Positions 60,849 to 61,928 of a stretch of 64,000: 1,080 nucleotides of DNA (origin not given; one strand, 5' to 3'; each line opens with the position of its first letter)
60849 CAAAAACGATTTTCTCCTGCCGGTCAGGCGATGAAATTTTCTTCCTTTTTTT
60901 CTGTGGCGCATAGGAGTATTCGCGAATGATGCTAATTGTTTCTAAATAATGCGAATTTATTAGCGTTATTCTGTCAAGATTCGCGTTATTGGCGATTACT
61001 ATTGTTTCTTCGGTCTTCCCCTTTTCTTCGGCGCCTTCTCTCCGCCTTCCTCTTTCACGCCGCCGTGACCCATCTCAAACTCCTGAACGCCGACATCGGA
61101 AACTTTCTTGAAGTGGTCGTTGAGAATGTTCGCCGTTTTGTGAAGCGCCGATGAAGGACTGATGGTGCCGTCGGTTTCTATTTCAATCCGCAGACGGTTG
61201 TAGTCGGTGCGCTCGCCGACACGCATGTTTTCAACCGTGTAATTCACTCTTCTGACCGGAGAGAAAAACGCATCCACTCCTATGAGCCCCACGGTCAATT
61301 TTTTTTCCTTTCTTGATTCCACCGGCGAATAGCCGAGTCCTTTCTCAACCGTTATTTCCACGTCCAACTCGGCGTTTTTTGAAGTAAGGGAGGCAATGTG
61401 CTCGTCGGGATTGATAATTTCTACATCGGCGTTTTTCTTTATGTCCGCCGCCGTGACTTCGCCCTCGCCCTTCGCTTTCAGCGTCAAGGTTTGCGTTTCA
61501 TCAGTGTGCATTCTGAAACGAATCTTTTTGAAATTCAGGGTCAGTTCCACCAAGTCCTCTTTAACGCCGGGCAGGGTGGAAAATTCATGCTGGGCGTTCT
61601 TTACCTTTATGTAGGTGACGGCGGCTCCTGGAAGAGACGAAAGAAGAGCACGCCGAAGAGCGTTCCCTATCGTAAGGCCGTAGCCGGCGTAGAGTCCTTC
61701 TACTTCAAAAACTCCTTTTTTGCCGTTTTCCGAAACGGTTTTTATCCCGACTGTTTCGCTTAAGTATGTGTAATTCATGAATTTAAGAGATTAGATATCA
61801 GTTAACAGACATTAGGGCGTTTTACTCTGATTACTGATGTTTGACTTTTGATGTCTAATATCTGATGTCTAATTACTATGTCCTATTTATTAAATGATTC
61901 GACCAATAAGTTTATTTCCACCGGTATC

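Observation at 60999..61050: RpoA lacks the alpha C-terminal domain and ends in an AT-hook-like KRGRPKK tail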

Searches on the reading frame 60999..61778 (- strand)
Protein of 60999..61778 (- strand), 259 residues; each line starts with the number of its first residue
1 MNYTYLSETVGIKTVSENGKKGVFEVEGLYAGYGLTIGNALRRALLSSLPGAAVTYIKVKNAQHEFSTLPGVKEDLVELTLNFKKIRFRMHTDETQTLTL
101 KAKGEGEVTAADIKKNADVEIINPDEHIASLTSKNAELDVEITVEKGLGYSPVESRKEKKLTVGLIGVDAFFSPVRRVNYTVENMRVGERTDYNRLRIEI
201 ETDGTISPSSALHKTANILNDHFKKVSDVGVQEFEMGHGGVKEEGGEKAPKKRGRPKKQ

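Call 3: search_protein_families(library=pfam, proteins=[window:60999-61778:-], max_evalue=1)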
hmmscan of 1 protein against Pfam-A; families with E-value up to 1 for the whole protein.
window:60999-61778:- (259 aa): 6 families
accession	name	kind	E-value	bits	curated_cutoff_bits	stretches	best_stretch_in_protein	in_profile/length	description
PF01000.31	RNA_pol_A_bac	-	3.1e-32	111.7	33.9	1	57-173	1-119/119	RNA polymerase Rpb3/RpoA insert domain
PF01193.29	RNA_pol_L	-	1e-22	80.1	24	1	31-223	5-74/74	RNA polymerase Rpb3/Rpb11 dimerisation domain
PF13656.11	RNA_pol_L_2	-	0.0017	18.5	27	1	194-227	40-73/75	RNA polymerase Rpb3/Rpb11 dimerisation domain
PF11741.13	AMIN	-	0.0026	18.2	20.5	1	134-210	7-86/101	AMIN domain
PF13710.12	ACT_5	-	0.091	13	27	1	175-205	13-43/62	ACT domain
PF02036.22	SCP2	-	0.13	13.1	21.3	1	81-136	19-73/101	SCP-2 sterol transfer family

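Call 4: search_protein_families(library=ncbifam, proteins=[window:60999-61778:-], max_evalue=1)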
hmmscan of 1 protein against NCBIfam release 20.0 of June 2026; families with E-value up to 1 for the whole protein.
window:60999-61778:- (259 aa): 11 families
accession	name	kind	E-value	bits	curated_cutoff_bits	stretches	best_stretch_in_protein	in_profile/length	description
NF003519.0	PRK05182.2-5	equivalog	2.1e-83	280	277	1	11-235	11-235/320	DNA-directed RNA polymerase subunit alpha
NF003513.0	PRK05182.1-2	equivalog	3.1e-77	259.8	302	1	8-226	13-230/338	DNA-directed RNA polymerase subunit alpha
NF003515.0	PRK05182.2-1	equivalog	6.6e-76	255.6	406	1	13-229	12-227/314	DNA-directed RNA polymerase subunit alpha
TIGR02027.1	rpoA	equivalog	1.2e-75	254.5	227.8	1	22-235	2-216/298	DNA-directed RNA polymerase subunit alpha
NF003516.0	PRK05182.2-2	equivalog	4.2e-75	252.8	353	1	6-232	5-230/315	DNA-directed RNA polymerase subunit alpha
NF003514.0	PRK05182.1-4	equivalog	1.5e-64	217.8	434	1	20-231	17-227/338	DNA-directed RNA polymerase subunit alpha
NF003517.0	PRK05182.2-3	equivalog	1.7e-59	201.6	356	1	5-224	9-231/344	DNA-directed RNA polymerase subunit alpha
NF003518.0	PRK05182.2-4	equivalog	2.5e-59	201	523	1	12-229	9-225/312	DNA-directed RNA polymerase subunit alpha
NF001988.0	PRK00783.1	equivalog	5.1e-08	32.9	153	2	31-149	19-146/266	DNA-directed RNA polymerase subunit D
NF002235.0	PRK01146.1-3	equivalog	0.029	14.4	95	1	195-229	54-88/95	DNA-directed RNA polymerase subunit L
NF002233.0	PRK01146.1-1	equivalog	0.083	12.8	79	1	195-219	52-76/92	DNA-directed RNA polymerase subunit L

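Call 5: search_solved_structures(query=window:60999-61778:-, show_alignments=2)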
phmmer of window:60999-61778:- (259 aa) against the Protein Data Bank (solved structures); distinct sequences matched with E-value up to 0.001: 64 (the best 60 are shown).
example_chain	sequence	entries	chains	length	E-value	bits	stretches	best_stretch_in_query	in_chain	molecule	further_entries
8i23_A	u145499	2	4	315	1.6e-61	211.1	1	15-229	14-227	DNA-directed RNA polymerase subunit alpha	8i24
6wvj_A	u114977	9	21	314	5.1e-59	202.9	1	14-225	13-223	DNA-directed RNA polymerase subunit alpha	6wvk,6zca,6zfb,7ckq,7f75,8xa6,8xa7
8x6f_A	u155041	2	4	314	4.1e-56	193.4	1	14-224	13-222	DNA-directed RNA polymerase subunit alpha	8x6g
4oir_A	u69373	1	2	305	1.4e-55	191.6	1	14-227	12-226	DNA-directed RNA polymerase subunit alpha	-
4mq9_A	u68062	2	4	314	1.5e-55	191.5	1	14-227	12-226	DNA-directed RNA polymerase subunit alpha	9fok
1iw7_A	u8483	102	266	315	1.5e-55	191.5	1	14-227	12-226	RNA polymerase alpha subunit | DNA-directed RNA polymerase alpha chain | DNA-directed RNA polymerase subunit alpha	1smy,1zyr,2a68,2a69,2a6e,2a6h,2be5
7l7b_A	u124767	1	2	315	5.9e-55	189.6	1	10-229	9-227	DNA-directed RNA polymerase subunit alpha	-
7ye1_A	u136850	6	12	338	1.7e-54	188.1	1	11-223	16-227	DNA-directed RNA polymerase subunit alpha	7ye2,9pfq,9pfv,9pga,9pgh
1i6v_A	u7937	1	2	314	4.2e-54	186.8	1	17-227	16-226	DNA-DIRECTED RNA POLYMERASE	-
1l9u_A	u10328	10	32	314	5.1e-54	186.5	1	17-225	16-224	RNA POLYMERASE, ALPHA SUBUNIT | DNA-directed RNA polymerase alpha chain | DNA-directed RNA polymerase subunit alpha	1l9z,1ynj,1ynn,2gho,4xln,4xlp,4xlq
1hqm_A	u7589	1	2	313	6.1e-54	186.2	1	17-225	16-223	DNA-directed RNA polymerase subunit alpha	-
5tjg_A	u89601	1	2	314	6.6e-54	186.1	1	20-225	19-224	DNA-directed RNA polymerase subunit alpha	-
9n9p_A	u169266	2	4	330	3e-53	184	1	19-230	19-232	DNA-directed RNA polymerase subunit alpha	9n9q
6j9e_A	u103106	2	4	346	4.5e-53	183.4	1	16-228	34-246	DNA-directed RNA polymerase subunit alpha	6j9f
7xya_A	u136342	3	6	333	2.4e-52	181.1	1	11-224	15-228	DNA-directed RNA polymerase subunit alpha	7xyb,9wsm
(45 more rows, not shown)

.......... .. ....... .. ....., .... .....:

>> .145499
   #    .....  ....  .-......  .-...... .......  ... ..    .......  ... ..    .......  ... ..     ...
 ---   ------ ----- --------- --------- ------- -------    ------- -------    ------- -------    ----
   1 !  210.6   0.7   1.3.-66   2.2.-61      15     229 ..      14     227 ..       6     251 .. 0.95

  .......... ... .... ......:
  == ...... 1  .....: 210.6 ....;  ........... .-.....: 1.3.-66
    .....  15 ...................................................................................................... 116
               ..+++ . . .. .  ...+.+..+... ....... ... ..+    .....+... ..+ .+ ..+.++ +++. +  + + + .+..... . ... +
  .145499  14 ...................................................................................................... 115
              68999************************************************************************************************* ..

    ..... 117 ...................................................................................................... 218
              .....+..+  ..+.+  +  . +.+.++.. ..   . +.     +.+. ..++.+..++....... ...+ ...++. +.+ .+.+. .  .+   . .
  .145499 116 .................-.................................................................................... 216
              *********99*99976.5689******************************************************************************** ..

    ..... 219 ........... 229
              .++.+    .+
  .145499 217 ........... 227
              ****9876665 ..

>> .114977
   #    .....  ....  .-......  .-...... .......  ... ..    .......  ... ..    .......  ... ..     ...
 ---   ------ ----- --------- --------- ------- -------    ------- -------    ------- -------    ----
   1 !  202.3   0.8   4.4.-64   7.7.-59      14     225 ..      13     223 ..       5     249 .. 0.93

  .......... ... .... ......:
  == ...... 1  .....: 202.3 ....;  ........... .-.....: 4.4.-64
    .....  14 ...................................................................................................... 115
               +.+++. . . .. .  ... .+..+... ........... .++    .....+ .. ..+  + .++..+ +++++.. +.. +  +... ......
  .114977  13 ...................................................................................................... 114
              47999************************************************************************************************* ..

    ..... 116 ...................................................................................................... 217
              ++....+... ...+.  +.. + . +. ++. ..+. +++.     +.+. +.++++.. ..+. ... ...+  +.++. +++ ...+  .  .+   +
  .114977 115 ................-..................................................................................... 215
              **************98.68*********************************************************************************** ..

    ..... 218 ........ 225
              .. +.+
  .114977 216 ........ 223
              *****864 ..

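Call 6: find_homologous_proteins(query=window:60999-61778:-, max_evalue=1e-10)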
Query window:60999-61778:- (259 aa): 7998 proteins with E <= 1e-10 among 8000 candidates; the best 120 are listed.
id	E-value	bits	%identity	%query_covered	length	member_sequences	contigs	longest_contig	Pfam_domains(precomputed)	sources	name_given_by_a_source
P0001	1.4e-163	560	100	100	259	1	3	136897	PF01000.32,PF01193.30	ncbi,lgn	-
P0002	5.3e-146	502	89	100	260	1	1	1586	PF01000.32,PF01193.30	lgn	-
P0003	2.5e-134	464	87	90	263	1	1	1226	PF01000.32,PF01193.30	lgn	-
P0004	8.7e-134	462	89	91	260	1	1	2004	PF01000.32,PF01193.30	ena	-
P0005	3.3e-133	461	84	92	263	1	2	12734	PF01000.32,PF01193.30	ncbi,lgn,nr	ncbi:MAG: DNA-directed RNA polymerase subunit alpha [Candidatus Liptonbacteria bacterium]|nr:DNA-dir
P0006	2.9e-132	457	80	100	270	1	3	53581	PF01000.32,PF01193.30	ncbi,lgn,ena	ncbi:MAG: DNA-directed RNA polymerase subunit alpha [Patescibacteria group bacterium]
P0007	1.6e-131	455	83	97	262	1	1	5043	PF01000.32,PF01193.30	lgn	-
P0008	4.5e-131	454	83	97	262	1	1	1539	PF01000.32,PF01193.30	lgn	-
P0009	8.6e-131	453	87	91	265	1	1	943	PF01000.32,PF01193.30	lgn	-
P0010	9.0e-131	453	83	92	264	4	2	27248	PF01000.32,PF01193.30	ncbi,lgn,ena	-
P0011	2.9e-130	451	83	96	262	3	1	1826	PF01000.32,PF01193.30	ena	-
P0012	1.8e-129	448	87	90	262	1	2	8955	PF01000.32,PF01193.30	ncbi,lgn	-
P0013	2.7e-129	448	85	92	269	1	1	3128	PF01000.32,PF01193.30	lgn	-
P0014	3.0e-129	448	85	91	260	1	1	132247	PF01000.32,PF01193.30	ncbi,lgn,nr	ncbi:MAG: DNA-directed RNA polymerase subunit alpha [Candidatus Liptonbacteria bacterium]|nr:DNA-dir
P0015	4.9e-129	447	83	91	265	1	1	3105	PF01000.32,PF01193.30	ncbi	-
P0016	1.1e-128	446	80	97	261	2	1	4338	PF01000.32,PF01193.30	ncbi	-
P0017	5.7e-128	443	80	96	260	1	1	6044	PF01000.32,PF01193.30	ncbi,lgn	-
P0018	8.5e-128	443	83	93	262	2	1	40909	PF01000.32,PF01193.30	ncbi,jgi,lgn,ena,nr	ncbi:MAG TPA: DNA-directed RNA polymerase subunit alpha [Candidatus Paceibacterota bacterium]|nr:DNA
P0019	9.4e-128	443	84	91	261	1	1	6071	PF01000.32,PF01193.30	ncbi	-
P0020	1.3e-127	442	84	91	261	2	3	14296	PF01000.32,PF01193.30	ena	-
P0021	2.1e-127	442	85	91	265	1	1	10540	PF01000.32,PF01193.30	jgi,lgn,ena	-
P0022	6.0e-126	437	83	91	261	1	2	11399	PF01000.32,PF01193.30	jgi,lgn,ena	-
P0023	1.2e-125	436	80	96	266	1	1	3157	PF01000.32,PF01193.30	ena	-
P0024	1.5e-125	435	84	91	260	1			PF01000.32,PF01193.30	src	-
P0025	4.6e-124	431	83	91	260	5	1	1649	PF01000.32,PF01193.30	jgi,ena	-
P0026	2.6e-122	425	78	100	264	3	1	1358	PF01000.32,PF01193.30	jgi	-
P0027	2.1e-120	419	75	100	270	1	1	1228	PF01000.32,PF01193.30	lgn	-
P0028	2.5e-120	418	77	100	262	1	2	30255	PF01000.32,PF01193.30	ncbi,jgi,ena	-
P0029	3.3e-120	418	85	88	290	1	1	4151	PF01000.32,PF01193.30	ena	-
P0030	8.1e-119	413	75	100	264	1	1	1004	PF01000.32,PF01193.30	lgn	-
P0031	3.0e-118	412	76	100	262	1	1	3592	PF01000.32,PF01193.30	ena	-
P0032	4.5e-117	408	73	100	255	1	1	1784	PF01000.32,PF01193.30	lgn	-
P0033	5.5e-117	407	72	100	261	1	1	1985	PF01000.32,PF01193.30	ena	-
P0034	5.7e-117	407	75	100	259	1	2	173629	PF01000.32,PF01193.30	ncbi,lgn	-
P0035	1.7e-116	406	75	100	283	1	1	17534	PF01000.32,PF01193.30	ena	-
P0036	1.8e-116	406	80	91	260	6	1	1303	PF01000.32,PF01193.30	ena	-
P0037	4.5e-116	404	73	100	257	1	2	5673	PF01000.32,PF01193.30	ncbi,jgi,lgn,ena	-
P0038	4.5e-116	404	78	90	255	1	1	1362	PF01000.32,PF01193.30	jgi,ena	-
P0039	5.3e-116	404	73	100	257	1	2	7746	PF01000.32,PF01193.30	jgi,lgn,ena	-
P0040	6.2e-116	404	80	89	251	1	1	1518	PF01000.32,PF01193.30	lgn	-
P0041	1.0e-115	403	76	91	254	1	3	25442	PF01000.32,PF01193.30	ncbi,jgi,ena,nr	ncbi:MAG TPA: DNA-directed RNA polymerase subunit alpha [Candidatus Paceibacterota bacterium]|nr:DNA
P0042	1.7e-115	403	72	100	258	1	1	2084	PF01000.32,PF01193.30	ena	-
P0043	3.3e-115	402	73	100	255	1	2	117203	PF01000.32,PF01193.30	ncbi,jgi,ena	-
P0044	3.9e-115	401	72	100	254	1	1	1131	PF01000.32,PF01193.30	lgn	-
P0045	6.5e-115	401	73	100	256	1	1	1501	PF01000.32,PF01193.30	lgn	-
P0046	2.2e-114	399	72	100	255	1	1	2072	PF01000.32,PF01193.30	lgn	-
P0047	3.5e-114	398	71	100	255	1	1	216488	PF01000.32,PF01193.30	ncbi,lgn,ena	-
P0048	3.6e-114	398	72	100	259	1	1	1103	PF01000.32,PF01193.30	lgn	-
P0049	4.2e-114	398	71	100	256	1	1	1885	PF01000.32,PF01193.30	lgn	-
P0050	4.8e-114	398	76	91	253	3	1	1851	PF01000.32,PF01193.30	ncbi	-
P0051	7.9e-114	397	75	91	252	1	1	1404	PF01000.32,PF01193.30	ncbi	-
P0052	9.0e-114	397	71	100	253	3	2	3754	PF01000.32,PF01193.30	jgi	jgi:DNA-directed RNA polymerase subunit alpha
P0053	1.2e-113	397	69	100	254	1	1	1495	PF01000.32,PF01193.30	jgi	jgi:DNA-directed RNA polymerase subunit alpha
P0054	1.2e-113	397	72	100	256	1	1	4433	PF01000.32,PF01193.30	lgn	-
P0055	2.5e-113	396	70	100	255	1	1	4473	PF01000.32,PF01193.30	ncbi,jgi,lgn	jgi:DNA-directed RNA polymerase subunit alpha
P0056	3.1e-113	395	76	90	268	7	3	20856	PF01000.32,PF01193.30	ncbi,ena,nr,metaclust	ncbi:MAG: DNA-directed RNA polymerase subunit alpha [Parcubacteria group bacterium GW2011_GWB1_56_8]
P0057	4.8e-113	395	78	90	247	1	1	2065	PF01000.32,PF01193.30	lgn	-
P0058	5.7e-113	394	72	99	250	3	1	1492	PF01000.32,PF01193.30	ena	-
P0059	5.8e-113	394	70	100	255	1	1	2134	PF01000.32,PF01193.30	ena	-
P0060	6.6e-113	394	71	100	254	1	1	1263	PF01000.32,PF01193.30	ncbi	-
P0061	1.0e-112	394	71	100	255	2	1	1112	PF01000.32,PF01193.30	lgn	-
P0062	1.1e-112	393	76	91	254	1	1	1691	PF01000.32,PF01193.30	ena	-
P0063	1.1e-112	393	77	90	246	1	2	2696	PF01000.32,PF01193.30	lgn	-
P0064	1.3e-112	393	74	91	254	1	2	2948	PF01000.32,PF01193.30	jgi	jgi:DNA-directed RNA polymerase subunit alpha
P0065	1.4e-112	393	74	91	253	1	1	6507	PF01000.32,PF01193.30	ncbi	-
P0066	1.5e-112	393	75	91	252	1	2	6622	PF01000.32,PF01193.30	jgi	jgi:DNA-directed RNA polymerase subunit alpha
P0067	1.7e-112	393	73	95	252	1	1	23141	PF01000.32,PF01193.30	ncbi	-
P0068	1.9e-112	393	70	100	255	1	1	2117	PF01000.32,PF01193.30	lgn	-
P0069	2.1e-112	392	76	90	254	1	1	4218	PF01000.32,PF01193.30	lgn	-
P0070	2.5e-112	392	72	92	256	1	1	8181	PF01000.32,PF01193.30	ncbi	-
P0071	2.7e-112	392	72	100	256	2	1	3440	PF01000.32,PF01193.30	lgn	-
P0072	3.2e-112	392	71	100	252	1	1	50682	PF01000.32,PF01193.30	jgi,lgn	jgi:DNA-directed RNA polymerase subunit alpha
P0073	3.3e-112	392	75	91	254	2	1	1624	PF01000.32,PF01193.30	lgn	-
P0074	3.8e-112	392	71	100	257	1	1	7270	PF01000.32,PF01193.30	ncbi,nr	ncbi:MAG: DNA-directed RNA polymerase subunit alpha [bacterium]|nr:DNA-directed RNA polymerase subun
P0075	4.1e-112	392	71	100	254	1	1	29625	PF01000.32,PF01193.30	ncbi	-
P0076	7.1e-112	391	73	92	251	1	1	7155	PF01000.32,PF01193.30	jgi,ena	-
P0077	8.1e-112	391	73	100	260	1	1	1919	PF01000.32,PF01193.30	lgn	-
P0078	8.2e-112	391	71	100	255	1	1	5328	PF01000.32,PF01193.30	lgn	-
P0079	8.8e-112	390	70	100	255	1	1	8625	PF01000.32,PF01193.30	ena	-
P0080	9.2e-112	390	72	100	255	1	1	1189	PF01000.32,PF01193.30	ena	-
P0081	1.0e-111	390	71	100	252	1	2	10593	PF01000.32,PF01193.30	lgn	-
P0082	1.2e-111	390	70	100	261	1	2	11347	PF01000.32,PF01193.30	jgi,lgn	jgi:DNA-directed RNA polymerase subunit alpha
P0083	1.3e-111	390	70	100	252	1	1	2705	PF01000.32,PF01193.30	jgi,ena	-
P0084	1.3e-111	390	75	91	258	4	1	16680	PF01000.32,PF01193.30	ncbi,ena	-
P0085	1.4e-111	390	71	100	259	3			PF01000.32,PF01193.30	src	-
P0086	1.6e-111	390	76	91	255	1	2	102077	PF01000.32,PF01193.30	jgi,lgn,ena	-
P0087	1.7e-111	389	71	100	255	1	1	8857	PF01000.32,PF01193.30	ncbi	-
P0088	1.9e-111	389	71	100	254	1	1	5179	PF01000.32,PF01193.30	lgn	-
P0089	1.9e-111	389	71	100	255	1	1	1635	PF01000.32,PF01193.30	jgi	-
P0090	1.9e-111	389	76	91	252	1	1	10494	PF01000.32,PF01193.30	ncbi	-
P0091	2.1e-111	389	75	90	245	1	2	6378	PF01000.32,PF01193.30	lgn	-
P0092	2.2e-111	389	74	91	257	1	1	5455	PF01000.32,PF01193.30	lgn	-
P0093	2.3e-111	389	70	98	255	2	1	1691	PF01000.32,PF01193.30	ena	-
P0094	2.6e-111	389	70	100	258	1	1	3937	PF01000.32,PF01193.30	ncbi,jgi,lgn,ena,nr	ncbi:MAG TPA: DNA-directed RNA polymerase subunit alpha [Candidatus Paceibacterota bacterium]|nr:DNA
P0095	3.0e-111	389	71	100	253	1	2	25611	PF01000.32,PF01193.30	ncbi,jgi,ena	-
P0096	3.4e-111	389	73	92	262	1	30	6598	PF01000.32,PF01193.30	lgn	-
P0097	3.4e-111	389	70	100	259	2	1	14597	PF01000.32,PF01193.30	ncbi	-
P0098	5.1e-111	388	69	100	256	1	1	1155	PF01000.32,PF01193.30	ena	-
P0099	5.3e-111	388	73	92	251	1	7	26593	PF01000.32,PF01193.30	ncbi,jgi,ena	-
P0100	8.6e-111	387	74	91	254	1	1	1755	PF01000.32,PF01193.30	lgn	-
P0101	8.6e-111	387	70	100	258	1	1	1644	PF01000.32,PF01193.30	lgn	-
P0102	9.3e-111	387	70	100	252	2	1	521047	PF01000.32,PF01193.30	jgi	-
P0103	1.2e-110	387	75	93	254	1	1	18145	PF01000.32,PF01193.30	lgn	-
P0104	1.2e-110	387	70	100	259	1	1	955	PF01000.32,PF01193.30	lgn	-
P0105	1.3e-110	387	70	98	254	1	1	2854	PF01000.32,PF01193.30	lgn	-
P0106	1.5e-110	386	74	91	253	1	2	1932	PF01000.32,PF01193.30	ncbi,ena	-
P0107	2.2e-110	386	74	91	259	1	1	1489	PF01000.32,PF01193.30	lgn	-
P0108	2.3e-110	386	76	89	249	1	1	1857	PF01000.32,PF01193.30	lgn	-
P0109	2.8e-110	386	71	100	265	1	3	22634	PF01000.32,PF01193.30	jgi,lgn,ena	-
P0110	3.0e-110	385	73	91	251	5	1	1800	PF01000.32,PF01193.30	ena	-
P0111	4.4e-110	385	70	100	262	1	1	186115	PF01000.32,PF01193.30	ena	-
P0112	5.0e-110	385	68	100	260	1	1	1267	PF01000.32,PF01193.30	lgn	-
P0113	5.1e-110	385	72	91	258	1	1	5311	PF01000.32,PF01193.30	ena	-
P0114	5.7e-110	384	68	98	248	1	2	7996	PF01000.32,PF01193.30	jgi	jgi:DNA-directed RNA polymerase subunit alpha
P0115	5.9e-110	384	76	89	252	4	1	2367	PF01000.32,PF01193.30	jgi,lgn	jgi:DNA-directed RNA polymerase subunit alpha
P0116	9.0e-110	384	73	91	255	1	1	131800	PF01000.32,PF01193.30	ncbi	-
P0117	1.0e-109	384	71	92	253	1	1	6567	PF01000.32,PF01193.30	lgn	-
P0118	1.0e-109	384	73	90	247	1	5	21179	PF01000.32,PF01193.30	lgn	-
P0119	1.3e-109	383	73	91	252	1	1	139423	PF01000.32,PF01193.30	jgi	jgi:DNA-directed RNA polymerase subunit alpha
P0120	1.3e-109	383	70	100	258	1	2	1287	PF01000.32,PF01193.30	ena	-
